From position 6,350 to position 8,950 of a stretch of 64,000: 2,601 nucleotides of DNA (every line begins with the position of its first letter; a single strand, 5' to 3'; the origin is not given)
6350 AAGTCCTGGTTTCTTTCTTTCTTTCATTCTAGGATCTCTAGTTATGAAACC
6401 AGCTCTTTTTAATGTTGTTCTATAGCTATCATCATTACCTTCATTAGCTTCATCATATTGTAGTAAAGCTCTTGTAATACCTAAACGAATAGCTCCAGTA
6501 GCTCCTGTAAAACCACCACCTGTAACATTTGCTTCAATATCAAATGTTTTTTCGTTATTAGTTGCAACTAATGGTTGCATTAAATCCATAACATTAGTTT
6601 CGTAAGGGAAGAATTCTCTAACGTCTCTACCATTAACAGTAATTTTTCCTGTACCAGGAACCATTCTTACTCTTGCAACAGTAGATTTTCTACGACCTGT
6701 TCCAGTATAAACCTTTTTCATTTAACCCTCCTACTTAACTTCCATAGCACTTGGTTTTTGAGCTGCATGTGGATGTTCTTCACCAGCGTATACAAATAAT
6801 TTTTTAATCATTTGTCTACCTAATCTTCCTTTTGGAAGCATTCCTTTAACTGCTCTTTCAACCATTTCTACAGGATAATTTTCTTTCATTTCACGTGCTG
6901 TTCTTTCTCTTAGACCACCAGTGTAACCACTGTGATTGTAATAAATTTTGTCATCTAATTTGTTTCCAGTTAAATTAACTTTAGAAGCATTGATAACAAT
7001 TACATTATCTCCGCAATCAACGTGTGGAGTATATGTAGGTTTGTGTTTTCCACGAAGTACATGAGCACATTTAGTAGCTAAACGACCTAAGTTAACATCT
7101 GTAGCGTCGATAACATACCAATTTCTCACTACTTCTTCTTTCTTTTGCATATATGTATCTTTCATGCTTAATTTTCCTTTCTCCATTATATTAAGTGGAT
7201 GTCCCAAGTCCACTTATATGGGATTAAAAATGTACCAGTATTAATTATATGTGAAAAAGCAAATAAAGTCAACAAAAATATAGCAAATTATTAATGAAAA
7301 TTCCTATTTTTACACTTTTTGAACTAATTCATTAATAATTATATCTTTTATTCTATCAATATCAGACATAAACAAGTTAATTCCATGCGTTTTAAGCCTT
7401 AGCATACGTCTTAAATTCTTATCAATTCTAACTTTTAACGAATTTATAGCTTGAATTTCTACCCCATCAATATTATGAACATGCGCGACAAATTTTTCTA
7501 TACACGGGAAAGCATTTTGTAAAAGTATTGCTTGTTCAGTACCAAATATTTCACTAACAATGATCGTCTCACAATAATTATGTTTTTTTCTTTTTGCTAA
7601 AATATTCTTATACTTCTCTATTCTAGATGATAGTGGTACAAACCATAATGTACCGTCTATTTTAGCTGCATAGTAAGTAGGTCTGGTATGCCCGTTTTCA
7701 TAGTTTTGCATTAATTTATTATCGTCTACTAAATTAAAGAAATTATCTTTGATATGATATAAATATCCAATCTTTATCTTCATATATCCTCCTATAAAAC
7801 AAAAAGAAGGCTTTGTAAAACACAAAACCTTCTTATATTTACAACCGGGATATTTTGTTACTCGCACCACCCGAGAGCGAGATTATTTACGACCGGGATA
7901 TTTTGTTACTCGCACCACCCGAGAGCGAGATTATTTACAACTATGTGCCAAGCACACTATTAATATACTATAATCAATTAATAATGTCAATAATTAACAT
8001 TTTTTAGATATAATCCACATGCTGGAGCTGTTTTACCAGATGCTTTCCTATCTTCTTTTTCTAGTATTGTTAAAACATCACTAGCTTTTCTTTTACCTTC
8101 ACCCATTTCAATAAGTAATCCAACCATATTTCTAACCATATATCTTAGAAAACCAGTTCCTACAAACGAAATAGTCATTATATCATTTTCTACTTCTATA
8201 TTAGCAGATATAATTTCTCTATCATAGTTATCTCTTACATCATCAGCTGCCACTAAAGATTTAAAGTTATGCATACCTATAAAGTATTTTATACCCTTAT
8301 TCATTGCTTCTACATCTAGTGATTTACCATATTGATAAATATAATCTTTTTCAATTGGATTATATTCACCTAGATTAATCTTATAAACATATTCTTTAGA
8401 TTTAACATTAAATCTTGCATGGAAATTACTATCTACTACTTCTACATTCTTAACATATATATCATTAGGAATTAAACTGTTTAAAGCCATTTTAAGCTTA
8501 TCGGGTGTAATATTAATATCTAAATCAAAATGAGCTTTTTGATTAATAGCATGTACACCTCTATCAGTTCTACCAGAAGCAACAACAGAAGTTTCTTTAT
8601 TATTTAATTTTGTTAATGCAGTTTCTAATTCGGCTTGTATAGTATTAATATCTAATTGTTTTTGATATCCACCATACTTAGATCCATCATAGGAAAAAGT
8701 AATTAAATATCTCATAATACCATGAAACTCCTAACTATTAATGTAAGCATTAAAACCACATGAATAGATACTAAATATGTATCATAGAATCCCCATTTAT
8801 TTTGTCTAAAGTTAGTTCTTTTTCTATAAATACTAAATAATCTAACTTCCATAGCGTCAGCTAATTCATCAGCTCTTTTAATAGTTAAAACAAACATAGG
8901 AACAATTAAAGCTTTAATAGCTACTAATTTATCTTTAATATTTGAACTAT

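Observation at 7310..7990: Type III (RNA-antitoxin) toxin-antitoxin module wedged between truA and rplM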

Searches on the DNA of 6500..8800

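Call 6: search_rna_families(source=window, start=6500, end=8800, threshold=evalue, max_evalue=10, show_alignments=3)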
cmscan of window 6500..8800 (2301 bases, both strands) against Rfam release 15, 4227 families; matches with E-value up to 10: 8.
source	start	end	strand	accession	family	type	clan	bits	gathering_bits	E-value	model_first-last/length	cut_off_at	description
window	7805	7846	-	RF02596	cyano_het_sRNA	Gene; sRNA;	-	20.5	35.7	0.55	1-56/56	no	Cyanobacteria heterocyst sRNA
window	7792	7843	-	RF03814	mir-2797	Gene; miRNA;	-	20.2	74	2.2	1-77/77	no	mir-2797 microRNA precursor family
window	6955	7031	-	RF03027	RT-6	Gene; sRNA;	-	20.1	46.7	0.24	1-75/75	no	RT-6 RNA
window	7784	7853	-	RF00906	MIR1120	Gene; miRNA;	-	18.4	86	3.2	1-87/87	no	MIR1120/MIR1122 microRNA precursor family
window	7792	7860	+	RF02698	Avalong_thermometer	Cis-reg; thermoregulator;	-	17.5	154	4.2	1-131/131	no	Avalong 5' UTR thermometer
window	8026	8086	-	RF01162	sn668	Gene; snRNA; snoRNA; CD-box;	-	16.2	40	9.9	1-65/65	no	Small nucleolar RNA sn668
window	7779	7857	-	RF03967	mir-1270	Gene; miRNA;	-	16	90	9.2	1-83/83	no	mir-1270 microRNA precursor family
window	6794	6845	+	RF00066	U7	Gene; snRNA;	-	14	34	9.3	1-62/62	no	U7 small nuclear RNA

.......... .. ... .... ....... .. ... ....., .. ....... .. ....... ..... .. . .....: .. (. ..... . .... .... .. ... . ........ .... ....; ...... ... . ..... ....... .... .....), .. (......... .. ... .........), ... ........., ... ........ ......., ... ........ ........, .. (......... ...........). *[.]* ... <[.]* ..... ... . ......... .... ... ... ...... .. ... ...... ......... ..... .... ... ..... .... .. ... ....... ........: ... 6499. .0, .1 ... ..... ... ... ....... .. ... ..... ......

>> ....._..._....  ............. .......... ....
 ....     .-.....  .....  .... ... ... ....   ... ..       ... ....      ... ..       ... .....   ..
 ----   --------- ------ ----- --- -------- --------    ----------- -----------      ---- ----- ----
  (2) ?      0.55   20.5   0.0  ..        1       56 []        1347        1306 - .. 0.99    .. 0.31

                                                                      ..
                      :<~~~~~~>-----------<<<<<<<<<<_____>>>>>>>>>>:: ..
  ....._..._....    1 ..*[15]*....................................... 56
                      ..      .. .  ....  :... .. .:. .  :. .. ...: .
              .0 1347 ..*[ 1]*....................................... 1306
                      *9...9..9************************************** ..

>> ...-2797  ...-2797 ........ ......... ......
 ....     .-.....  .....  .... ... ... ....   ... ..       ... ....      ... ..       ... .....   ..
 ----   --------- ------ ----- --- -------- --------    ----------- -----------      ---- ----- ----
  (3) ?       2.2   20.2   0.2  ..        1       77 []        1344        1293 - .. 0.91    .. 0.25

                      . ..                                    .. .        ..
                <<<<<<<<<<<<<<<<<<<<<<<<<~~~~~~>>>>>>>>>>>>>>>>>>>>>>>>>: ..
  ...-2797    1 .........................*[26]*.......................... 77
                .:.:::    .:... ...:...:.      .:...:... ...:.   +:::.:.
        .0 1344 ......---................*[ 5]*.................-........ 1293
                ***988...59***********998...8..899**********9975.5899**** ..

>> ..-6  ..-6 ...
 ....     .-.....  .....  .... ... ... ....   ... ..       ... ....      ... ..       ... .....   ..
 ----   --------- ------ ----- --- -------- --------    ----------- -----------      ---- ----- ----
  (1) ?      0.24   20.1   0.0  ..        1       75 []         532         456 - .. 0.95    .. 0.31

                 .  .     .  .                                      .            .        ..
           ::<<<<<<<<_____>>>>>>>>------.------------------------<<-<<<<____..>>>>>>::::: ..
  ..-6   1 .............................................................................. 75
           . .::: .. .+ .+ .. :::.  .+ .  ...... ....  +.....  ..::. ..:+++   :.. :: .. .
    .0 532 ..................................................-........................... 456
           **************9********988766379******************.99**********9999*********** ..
